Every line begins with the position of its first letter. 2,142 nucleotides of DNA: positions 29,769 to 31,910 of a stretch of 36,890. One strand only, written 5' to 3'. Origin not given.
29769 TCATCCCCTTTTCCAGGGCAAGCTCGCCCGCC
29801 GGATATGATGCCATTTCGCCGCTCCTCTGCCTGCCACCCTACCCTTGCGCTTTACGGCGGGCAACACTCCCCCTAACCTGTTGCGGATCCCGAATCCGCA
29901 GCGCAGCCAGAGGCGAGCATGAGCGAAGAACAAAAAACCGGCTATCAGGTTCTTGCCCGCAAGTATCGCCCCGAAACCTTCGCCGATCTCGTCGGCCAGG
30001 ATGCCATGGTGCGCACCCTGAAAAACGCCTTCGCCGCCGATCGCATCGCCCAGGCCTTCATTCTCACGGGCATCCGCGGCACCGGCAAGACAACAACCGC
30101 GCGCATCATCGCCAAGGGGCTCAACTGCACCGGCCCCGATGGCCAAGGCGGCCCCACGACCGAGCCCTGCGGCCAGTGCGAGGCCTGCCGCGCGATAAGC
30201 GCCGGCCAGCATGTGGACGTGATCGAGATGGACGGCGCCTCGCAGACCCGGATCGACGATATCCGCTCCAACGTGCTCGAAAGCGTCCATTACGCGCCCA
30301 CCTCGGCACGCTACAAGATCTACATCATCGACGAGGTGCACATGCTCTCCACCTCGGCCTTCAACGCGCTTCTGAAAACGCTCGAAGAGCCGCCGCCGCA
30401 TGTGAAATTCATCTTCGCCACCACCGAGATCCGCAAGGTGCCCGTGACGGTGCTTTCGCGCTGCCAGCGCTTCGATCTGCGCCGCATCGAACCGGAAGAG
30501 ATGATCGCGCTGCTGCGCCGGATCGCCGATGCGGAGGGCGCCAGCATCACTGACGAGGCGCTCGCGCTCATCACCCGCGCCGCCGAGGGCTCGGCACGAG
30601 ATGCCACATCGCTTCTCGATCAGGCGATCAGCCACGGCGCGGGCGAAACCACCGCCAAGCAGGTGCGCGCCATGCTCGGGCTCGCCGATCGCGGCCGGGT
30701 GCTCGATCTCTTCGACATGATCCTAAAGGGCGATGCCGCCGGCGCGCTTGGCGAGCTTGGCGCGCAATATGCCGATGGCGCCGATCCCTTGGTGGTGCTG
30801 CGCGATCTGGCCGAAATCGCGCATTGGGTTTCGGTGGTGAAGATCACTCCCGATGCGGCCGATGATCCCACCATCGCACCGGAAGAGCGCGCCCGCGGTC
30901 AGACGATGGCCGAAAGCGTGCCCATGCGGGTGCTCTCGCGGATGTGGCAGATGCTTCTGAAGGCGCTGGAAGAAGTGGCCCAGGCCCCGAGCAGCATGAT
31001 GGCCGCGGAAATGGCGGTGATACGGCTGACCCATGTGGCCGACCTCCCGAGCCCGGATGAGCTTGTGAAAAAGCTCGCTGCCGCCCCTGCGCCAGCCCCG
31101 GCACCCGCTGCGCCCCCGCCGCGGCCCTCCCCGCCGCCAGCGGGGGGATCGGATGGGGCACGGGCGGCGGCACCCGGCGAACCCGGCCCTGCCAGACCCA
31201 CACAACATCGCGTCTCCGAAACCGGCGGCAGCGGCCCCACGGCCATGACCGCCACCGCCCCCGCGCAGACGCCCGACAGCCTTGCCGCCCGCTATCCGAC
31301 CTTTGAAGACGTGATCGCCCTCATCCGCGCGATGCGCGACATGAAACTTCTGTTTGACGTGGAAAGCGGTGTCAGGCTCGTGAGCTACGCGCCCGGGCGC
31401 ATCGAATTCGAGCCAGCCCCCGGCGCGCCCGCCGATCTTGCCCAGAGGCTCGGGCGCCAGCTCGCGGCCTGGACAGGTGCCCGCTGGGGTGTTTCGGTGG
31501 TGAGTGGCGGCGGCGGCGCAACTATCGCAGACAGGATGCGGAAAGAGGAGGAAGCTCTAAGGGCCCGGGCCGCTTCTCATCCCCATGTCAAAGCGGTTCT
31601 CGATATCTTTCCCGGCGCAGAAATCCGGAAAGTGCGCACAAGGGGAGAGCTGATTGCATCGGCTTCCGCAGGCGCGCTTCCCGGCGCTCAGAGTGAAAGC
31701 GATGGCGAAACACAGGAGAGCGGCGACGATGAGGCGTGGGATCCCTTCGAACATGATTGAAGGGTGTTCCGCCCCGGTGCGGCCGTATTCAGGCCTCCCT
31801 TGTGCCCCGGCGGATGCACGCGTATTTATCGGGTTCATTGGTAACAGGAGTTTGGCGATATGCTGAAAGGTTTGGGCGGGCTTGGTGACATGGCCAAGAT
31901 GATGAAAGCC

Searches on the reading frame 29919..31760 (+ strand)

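Call 27: search_protein_families(library=pfam, proteins=[window:29919-31760:+], max_evalue=0.001)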
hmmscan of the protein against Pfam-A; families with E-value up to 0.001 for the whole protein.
window:29919-31760:+ (613 aa): 12 families
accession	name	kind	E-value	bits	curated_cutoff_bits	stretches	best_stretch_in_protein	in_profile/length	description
PF12169.13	DNA_pol3_gamma3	-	1e-54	184.6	24.4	1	245-386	2-143/143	DNA polymerase III subunits gamma and tau domain III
PF13177.12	DNA_pol3_delta2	-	4.7e-39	134.4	27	1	27-190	2-160/161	DNA polymerase III, delta subunit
PF12362.13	DUF3646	-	5.6e-38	130.2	30.2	1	460-572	2-114/114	DNA polymerase III gamma and tau subunits C terminal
PF22608.2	DNAX_ATPase_lid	-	4.3e-13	49.3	27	1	199-242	6-49/49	DNA polymerase III clamp loader subunit, ATPase lid domain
PF00004.35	AAA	-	1.1e-11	45.7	21.2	1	48-184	2-125/131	ATPase family associated with various cellular activities (AAA)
PF13401.12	AAA_22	-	1.7e-06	28.8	27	1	45-167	6-121/130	AAA domain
PF13604.12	AAA_30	-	6.7e-06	26.4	27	1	44-157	18-114/191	AAA domain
PF13191.12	AAA_16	-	3e-05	25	32.6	1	24-95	2-75/167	AAA ATPase domain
PF05496.18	RuvB_N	-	3.2e-05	24.2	27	1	17-71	2-60/159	Holliday junction DNA helicase RuvB P-loop domain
PF13173.12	AAA_14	-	0.00027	21.4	27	0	45-167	3-96/129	AAA domain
PF07728.20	AAA_5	-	0.00033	21.1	22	0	131-157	66-92/139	AAA domain (dynein-related subfamily)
PF13245.12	AAA_19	-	0.00078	20.1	25.1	0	43-156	10-115/134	AAA domain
